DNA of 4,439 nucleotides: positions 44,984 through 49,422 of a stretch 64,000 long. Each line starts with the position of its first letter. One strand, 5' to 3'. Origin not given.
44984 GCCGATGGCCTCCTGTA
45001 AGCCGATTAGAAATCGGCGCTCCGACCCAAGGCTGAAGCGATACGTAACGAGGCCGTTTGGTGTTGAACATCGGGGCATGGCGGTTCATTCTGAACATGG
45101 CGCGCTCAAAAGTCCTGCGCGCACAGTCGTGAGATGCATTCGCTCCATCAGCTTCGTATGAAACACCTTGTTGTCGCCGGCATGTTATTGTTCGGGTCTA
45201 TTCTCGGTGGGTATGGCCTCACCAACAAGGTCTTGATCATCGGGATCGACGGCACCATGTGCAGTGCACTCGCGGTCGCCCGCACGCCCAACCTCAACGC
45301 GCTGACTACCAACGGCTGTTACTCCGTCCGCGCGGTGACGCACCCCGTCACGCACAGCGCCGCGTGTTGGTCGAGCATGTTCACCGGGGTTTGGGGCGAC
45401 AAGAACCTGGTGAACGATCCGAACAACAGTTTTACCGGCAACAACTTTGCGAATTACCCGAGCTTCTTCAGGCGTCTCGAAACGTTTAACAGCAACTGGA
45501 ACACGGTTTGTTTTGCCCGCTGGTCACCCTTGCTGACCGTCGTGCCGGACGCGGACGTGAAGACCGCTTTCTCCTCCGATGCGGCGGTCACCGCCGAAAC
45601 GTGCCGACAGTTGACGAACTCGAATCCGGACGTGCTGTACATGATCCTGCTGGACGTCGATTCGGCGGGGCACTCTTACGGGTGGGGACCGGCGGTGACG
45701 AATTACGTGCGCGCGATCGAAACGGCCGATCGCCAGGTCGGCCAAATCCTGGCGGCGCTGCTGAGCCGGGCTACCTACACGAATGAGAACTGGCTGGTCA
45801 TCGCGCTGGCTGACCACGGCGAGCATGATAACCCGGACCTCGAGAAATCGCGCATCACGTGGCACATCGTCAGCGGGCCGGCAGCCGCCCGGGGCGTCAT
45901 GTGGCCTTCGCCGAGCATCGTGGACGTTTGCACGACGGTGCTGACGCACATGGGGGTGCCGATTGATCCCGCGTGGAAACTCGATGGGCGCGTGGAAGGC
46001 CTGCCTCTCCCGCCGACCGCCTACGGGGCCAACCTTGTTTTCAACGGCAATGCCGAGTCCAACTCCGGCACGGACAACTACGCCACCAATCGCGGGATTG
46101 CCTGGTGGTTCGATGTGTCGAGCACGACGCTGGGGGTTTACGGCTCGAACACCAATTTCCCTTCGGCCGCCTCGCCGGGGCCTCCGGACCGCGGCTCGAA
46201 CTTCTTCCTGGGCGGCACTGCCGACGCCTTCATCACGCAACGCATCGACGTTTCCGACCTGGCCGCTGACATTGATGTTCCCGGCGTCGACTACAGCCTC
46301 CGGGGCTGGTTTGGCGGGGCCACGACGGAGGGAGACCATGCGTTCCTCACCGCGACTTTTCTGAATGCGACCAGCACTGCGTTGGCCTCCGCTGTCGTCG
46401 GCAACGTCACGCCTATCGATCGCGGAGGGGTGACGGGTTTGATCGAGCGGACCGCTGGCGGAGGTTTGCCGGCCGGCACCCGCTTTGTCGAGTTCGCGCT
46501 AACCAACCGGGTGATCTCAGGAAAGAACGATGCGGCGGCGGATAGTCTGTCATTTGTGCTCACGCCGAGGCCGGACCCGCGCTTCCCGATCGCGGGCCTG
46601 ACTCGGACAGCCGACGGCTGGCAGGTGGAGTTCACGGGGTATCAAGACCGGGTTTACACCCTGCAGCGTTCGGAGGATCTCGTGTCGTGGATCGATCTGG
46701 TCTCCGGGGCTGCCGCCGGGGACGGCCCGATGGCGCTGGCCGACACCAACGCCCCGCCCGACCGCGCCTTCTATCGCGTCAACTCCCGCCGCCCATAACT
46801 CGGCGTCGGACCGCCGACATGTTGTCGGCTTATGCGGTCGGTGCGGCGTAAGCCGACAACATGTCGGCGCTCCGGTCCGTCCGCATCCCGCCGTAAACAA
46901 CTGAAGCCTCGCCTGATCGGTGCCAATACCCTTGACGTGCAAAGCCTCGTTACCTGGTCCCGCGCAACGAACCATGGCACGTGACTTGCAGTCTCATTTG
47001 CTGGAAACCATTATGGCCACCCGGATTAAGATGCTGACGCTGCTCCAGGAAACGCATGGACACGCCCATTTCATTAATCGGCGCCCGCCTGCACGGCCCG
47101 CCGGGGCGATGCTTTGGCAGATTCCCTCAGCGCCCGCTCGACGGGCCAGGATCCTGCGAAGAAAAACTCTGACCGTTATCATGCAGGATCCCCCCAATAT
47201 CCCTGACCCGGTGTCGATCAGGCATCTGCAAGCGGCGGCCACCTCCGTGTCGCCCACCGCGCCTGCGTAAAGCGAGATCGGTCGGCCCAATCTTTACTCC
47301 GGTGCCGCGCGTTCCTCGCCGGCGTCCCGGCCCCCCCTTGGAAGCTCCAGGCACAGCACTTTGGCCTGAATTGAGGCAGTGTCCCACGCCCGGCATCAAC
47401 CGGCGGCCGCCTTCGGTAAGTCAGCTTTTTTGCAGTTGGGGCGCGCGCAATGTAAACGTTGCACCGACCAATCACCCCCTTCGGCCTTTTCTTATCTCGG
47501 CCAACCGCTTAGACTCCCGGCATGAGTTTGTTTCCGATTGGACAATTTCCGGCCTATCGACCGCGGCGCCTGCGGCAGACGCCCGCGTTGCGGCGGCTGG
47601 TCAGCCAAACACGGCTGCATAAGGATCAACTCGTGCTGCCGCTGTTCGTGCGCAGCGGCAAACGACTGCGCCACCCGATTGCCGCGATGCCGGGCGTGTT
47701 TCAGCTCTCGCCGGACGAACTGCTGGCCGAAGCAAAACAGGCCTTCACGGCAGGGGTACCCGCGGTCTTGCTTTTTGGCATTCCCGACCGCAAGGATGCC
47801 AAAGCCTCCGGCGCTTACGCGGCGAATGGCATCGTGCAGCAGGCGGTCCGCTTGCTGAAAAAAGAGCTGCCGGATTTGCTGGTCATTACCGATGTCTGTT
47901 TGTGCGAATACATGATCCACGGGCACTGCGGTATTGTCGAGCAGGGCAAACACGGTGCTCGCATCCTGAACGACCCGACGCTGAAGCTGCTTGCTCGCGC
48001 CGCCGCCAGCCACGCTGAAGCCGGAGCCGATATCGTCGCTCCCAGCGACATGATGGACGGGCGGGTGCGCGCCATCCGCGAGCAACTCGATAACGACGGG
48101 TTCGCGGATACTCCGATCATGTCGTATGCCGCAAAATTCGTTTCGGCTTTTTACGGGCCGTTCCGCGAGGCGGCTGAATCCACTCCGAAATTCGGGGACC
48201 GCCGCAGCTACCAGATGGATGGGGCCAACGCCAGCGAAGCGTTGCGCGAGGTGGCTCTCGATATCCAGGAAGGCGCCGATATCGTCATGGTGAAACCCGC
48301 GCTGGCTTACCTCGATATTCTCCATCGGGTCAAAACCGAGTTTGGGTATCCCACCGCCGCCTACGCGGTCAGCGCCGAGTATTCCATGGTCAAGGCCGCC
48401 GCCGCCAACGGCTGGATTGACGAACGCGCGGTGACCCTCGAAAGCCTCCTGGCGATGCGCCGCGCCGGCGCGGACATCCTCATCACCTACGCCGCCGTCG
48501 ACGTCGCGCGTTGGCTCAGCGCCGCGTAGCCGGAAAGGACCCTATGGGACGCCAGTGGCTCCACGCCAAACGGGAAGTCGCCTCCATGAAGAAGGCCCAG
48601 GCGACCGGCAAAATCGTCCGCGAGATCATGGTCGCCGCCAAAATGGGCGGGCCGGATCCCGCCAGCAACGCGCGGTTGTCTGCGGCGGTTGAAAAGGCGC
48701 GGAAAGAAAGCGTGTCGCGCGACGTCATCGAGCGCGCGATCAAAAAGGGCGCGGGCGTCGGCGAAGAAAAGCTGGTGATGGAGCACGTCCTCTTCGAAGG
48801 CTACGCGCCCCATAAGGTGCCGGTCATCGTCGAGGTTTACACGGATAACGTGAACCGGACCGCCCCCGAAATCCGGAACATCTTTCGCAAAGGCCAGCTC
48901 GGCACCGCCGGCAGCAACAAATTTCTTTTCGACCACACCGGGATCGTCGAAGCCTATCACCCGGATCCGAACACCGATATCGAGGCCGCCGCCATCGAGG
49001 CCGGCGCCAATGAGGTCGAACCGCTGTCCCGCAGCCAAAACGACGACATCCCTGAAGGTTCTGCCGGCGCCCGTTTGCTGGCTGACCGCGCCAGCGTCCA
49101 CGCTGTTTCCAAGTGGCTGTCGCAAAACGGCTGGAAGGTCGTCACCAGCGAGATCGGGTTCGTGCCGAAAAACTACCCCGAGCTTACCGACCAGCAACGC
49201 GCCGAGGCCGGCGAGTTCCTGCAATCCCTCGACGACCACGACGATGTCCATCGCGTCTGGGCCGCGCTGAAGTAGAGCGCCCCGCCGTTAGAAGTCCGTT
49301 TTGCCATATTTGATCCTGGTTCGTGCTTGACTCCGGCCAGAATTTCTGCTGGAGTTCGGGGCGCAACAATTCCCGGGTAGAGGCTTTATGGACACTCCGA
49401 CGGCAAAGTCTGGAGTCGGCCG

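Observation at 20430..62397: Common ~100-aa C-terminal domain ending ...YR(L/V)xxxP-COOH on proteins with unrelated cargo: candidate unrecognised sorting/anchoring signal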

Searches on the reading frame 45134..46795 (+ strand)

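Call 4: search_protein_families(library=pfam, proteins=[window:45134-46795:+], max_evalue=0.1)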
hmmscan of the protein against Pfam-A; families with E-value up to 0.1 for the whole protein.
window:45134-46795:+ (554 aa): 4 families
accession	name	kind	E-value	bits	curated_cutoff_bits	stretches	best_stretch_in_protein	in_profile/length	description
PF01663.27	Phosphodiest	-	3.1e-14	53.8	23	2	110-235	135-226/342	Type I phosphodiesterase / nucleotide pyrophosphatase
PF00884.28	Sulfatase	-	2.4e-06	27.6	25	1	49-234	24-247/301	Sulfatase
PF01676.23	Metalloenzyme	-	1.4e-05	25.1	24.3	1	147-230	129-202/252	Metalloenzyme superfamily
PF16356.10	DUF4983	-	9.8e-05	23.3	26.4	1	260-286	59-85/88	Domain of unknown function (DUF4983)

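Call 5: search_protein_families(library=ncbifam, proteins=[window:45134-46795:+], max_evalue=0.1)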
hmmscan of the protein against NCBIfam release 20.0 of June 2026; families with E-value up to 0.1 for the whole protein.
window:45134-46795:+ (554 aa): 5 families
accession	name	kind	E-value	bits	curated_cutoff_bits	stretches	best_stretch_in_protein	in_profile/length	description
TIGR01307.1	pgm_bpd_ind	equivalog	0.0023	16.5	330.65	1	141-245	362-456/504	2,3-bisphosphoglycerate-independent phosphoglycerate mutase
TIGR00306.2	apgM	subfamily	0.0068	15.4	320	0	153-228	280-347/403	2,3-bisphosphoglycerate-independent phosphoglycerate mutase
NF003766.0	PRK05362.1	equivalog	0.012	14.4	256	1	147-231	261-336/396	phosphopentomutase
NF010322.0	PRK13759.1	equivalog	0.032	12.7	481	0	188-230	267-307/486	arylsulfatase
NF009049.0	PRK12383.1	equivalog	0.04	12.9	254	1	151-231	273-342/408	phosphopentomutase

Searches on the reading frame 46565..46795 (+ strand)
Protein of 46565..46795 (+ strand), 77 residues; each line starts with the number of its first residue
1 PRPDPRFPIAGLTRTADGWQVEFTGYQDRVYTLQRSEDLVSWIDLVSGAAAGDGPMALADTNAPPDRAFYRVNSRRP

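Call 11: find_homologous_proteins(query=window:46565-46795:+, max_evalue=0.01)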
Query seq(77 aa): no candidate shares three 5-residue words with the query. No homologue found.

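Call 48: search_protein_families(library=pfam, proteins=[window:46565-46795:+], max_evalue=10)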
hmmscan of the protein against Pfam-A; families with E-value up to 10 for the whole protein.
seq(77 aa): 0 families

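Call 70: predict_structure(alignment_id=A6)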
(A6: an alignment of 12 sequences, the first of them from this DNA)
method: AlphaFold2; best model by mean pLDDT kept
length: 77 residues; sequences in the alignment: 12
mean_pLDDT: 82.1   pTM: 0.69
mean pLDDT of the five models: 82.1, 82.1, 81.5, 81.4, 79.5
residues with pLDDT >= 90: 33; 70-90: 34; 50-70: 2; < 50: 8
segments of 3 or more residues with pLDDT < 50: 1-8
pLDDT, mean of each block of 10 residues (from residue 1): 43 84 91 91 88 89 83 89
secondary structure, 60 per line:
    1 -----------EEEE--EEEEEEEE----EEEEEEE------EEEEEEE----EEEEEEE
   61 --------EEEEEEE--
elements in order: E12-15 E18-25 E30-36 E43-49 E54-60 E69-75

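Call 75: fold_search(model_id=the predicted structure, library=pdb)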
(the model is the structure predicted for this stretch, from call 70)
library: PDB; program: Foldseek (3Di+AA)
matches with E <= 10: 1082; with E <= 0.001: 0
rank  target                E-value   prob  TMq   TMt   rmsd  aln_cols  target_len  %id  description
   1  4n8p                  1.3e-01  0.94  0.51  0.36   4.9        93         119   14  Crystal structure of a strand swapped CTLA-4 from Duckbill Platypus [PSI-NYSGRC-012711] (released 2013-10-30)
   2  8wm1_A                1.7e-01  0.99  0.56  0.12   4.1        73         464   14  DHS dehydratase (released 2024-10-02)
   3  4h4n                  1.8e-01  0.99  0.51  0.60   2.9        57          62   16  1.1 Angstrom Crystal Structure of Hypothetical Protein BA_2335 from Bacillus anthracis (released 2012-09-26)
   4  2xzz                  1.8e-01  0.69  0.38  0.32   7.3        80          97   11  Crystal structure of the human transglutaminase 1 beta-barrel domain (released 2011-01-26)
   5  6brb_A                2.3e-01  0.38  0.28  0.17  10.6        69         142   14  Novel non-antibody protein scaffold targeting CD40L (released 2018-12-05)
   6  8c7m_A                3.0e-01  0.47  0.34  0.13   5.0        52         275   10  Interleukin 12 receptor subunit beta-1 Fn domains in complex with antagonistic FAb fragment. (released 2024-01-31)
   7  6a6y_A                3.0e-01  0.30  0.32  0.19   9.7        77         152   12  Crystal Structure of Asf1 from Plasmodium falciparum (released 2018-07-18)
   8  7u3a_C                3.4e-01  0.95  0.55  0.08   4.0        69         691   16  Structure of the Streptomyces venezuelae GlgX-c-di-GMP complex (released 2022-10-05)
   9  3lkj_B                3.4e-01  0.91  0.50  0.32   8.9        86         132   14  Small Molecule Inhibition of the TNF Family Cyokine CD40 Ligand Through a Subunit Fracture Mechanism (released 2011-02-02)
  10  7sgm_A                3.5e-01  0.33  0.28  0.17  10.7        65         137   15  Crystal structure of a Fab variant containing a fluorescent noncanonical amino acid with blocked excited state proton  (released 2022-02-02)
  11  2xtl_A                3.9e-01  0.94  0.52  0.11   4.1        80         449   18  Structure of the major pilus backbone protein from Streptococcus Agalactiae (released 2011-07-06)
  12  7u3d_B                4.2e-01  0.44  0.38  0.07   5.2        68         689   22  Structure of S. venezuelae GlgX-c-di-GMP-acarbose complex (4.6) (released 2022-10-05)
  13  6w9g_C                4.4e-01  0.25  0.27  0.17  10.7        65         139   15  Crystal Structure of the Fab fragment of humanized 5c8 antibody containing the fluorescent non-canonical amino acid L- (released 2020-12-23)
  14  1d2q_A                4.6e-01  0.85  0.48  0.30   8.7        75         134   11  CRYSTAL STRUCTURE OF HUMAN TRAIL (released 2000-02-11)
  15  5cey_C                4.9e-01  0.77  0.43  0.19   6.4        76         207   10  Crystal Structure of Fab 9H+3L, a putative precursor of the PGT121 family of potent HIV-1 antibodies (released 2015-12-23)
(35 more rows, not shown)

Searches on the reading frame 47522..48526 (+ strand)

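Call 69: search_protein_families(library=pfam, proteins=[window:47522-48526:+], max_evalue=0.01)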
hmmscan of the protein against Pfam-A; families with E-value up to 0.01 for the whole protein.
window:47522-48526:+ (335 aa): 1 family
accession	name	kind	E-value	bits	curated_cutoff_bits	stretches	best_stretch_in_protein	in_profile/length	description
PF00490.27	ALAD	-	5.5e-146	486.2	24.6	1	12-331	2-317/317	Delta-aminolevulinic acid dehydratase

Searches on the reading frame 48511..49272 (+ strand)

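Call 69: search_protein_families(library=pfam, proteins=[window:48511-49272:+], max_evalue=0.01)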
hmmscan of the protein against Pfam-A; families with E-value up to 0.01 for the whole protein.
window:48511-49272:+ (254 aa): 2 families
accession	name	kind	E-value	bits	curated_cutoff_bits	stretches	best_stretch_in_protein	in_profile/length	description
PF01709.26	Transcrip_reg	-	3e-38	131.5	27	1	90-251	1-158/160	TACO1/YebC second and third domain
PF20772.2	TACO1_YebC_N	-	3.1e-22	79.2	36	1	18-82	7-72/73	TACO1/YebC protein N-terminal domain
